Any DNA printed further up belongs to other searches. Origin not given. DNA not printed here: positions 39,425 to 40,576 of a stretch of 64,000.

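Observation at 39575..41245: TrmB-type winged-helix regulator fused in-frame to a full aldo/keto reductase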

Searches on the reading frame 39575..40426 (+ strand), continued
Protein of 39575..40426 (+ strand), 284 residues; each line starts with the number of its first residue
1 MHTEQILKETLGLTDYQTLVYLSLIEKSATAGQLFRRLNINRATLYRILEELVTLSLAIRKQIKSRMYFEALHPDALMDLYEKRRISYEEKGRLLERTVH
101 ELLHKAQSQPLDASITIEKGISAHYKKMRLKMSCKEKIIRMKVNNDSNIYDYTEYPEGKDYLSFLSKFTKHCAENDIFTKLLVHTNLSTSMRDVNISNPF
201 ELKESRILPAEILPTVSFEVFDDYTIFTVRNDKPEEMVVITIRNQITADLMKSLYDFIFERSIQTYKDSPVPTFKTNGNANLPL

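Call 66: find_encoding_contigs(protein=P0135, flank=5000, max_places=1)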
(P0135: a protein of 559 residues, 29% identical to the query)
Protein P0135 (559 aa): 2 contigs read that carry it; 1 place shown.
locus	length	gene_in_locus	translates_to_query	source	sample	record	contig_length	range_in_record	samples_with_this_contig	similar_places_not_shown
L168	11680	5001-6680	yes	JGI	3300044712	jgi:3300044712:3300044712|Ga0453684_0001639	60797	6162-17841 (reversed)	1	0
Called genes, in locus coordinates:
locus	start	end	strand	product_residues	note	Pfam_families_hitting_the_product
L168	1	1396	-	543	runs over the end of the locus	PF01071:GARS_A, PF02955:GSH-S_ATP (faint)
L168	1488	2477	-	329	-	PF01071:GARS_A (weak), PF02655:ATP-grasp_3 (weak), PF02786:CPSase_L_D2 (weak), PF08443:RimK (faint), PF02955:GSH-S_ATP (weak)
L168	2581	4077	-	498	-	PF14397:ATPgrasp_ST, PF02655:ATP-grasp_3 (faint), PF08443:RimK (faint)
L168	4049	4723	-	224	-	PF14402:7TM_transglut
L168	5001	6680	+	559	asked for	PF01978:TrmB, PF00248:Aldo_ket_red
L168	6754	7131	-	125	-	PF16320:Ribosomal_L12_N, PF00542:Ribosomal_L12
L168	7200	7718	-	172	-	PF00466:Ribosomal_L10, PF27436:RL10_C (weak)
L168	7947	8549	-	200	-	-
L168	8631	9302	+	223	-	PF09335:VTT_dom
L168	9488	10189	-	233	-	PF12158:DUF3592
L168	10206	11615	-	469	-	PF00246:Peptidase_M14, PF24827:AstE_AspA_cat (weak)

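Call 67: find_encoding_contigs(protein=P0127, flank=5000, max_places=1)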
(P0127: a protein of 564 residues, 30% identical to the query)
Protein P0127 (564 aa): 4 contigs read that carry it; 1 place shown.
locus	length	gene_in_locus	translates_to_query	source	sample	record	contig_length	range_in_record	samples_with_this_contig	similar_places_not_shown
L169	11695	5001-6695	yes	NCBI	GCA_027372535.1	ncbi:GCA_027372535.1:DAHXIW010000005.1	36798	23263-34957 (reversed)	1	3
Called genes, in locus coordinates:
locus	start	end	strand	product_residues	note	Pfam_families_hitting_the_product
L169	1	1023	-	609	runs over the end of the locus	-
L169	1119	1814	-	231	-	PF03575:Peptidase_S51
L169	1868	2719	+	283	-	-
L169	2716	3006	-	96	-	-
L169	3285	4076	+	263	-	PF01978:TrmB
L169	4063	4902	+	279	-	PF01488:Shikimate_DH (weak)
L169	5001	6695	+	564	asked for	PF01978:TrmB, PF12802:MarR_2 (weak), PF00248:Aldo_ket_red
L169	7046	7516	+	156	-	PF00334:NDK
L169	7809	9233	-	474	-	PF08308:PEGA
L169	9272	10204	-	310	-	PF00376:MerR, PF01381:HTH_3 (faint), PF12728:HTH_17, PF13338:AbiEi_4 (faint), PF13384:HTH_23 (faint), PF13411:MerR_1, PF13518:HTH_28 (faint), PF00376:MerR (weak)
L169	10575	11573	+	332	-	PF00022:Actin (faint), PF06723:MreB_Mbl, PF00012:HSP70, PF14450:FtsA (weak)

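Call 68: search_protein_families(library=pfam, proteins=[L169:3285-4076:+, L169:4063-4902:+, L167:6252-7754:+, L169:1868-2719:+], max_evalue=0.01)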
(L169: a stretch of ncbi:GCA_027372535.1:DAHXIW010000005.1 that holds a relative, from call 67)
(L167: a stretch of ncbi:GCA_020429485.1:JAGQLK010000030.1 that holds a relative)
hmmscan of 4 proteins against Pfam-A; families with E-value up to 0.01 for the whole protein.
L169:3285-4076:+ (263 aa): 4 families
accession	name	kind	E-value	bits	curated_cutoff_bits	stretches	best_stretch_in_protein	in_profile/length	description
PF01978.25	TrmB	-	5.3e-12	45.8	25.6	1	9-74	1-65/68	Sugar-specific transcriptional regulator TrmB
PF13730.12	HTH_36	-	0.00016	21.9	25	1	13-60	2-55/55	Helix-turn-helix domain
PF09339.16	HTH_IclR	-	0.00078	19.6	22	1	34-61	22-49/52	IclR helix-turn-helix domain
PF12802.13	MarR_2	-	0.0011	19.5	27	0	34-61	24-51/61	MarR family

L169:4063-4902:+ (279 aa): 1 family
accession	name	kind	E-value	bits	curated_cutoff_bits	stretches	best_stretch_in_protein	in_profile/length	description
PF01488.26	Shikimate_DH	-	2.1e-06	28.3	24.3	1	117-192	8-84/138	Shikimate / quinate 5-dehydrogenase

L167:6252-7754:+ (500 aa): 3 families
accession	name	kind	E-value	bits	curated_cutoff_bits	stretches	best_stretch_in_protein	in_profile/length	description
PF13384.12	HTH_23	-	9.1e-07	29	24.6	0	64-91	13-40/50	Homeodomain-like domain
PF13518.12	HTH_28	-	0.0034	17.9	25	0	59-87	4-31/52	Helix-turn-helix domain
PF13542.12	HTH_Tnp_ISL3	-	0.0036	17.2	27.4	0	63-86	22-44/51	Helix-turn-helix domain of transposase family ISL3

L169:1868-2719:+ (283 aa): 0 families
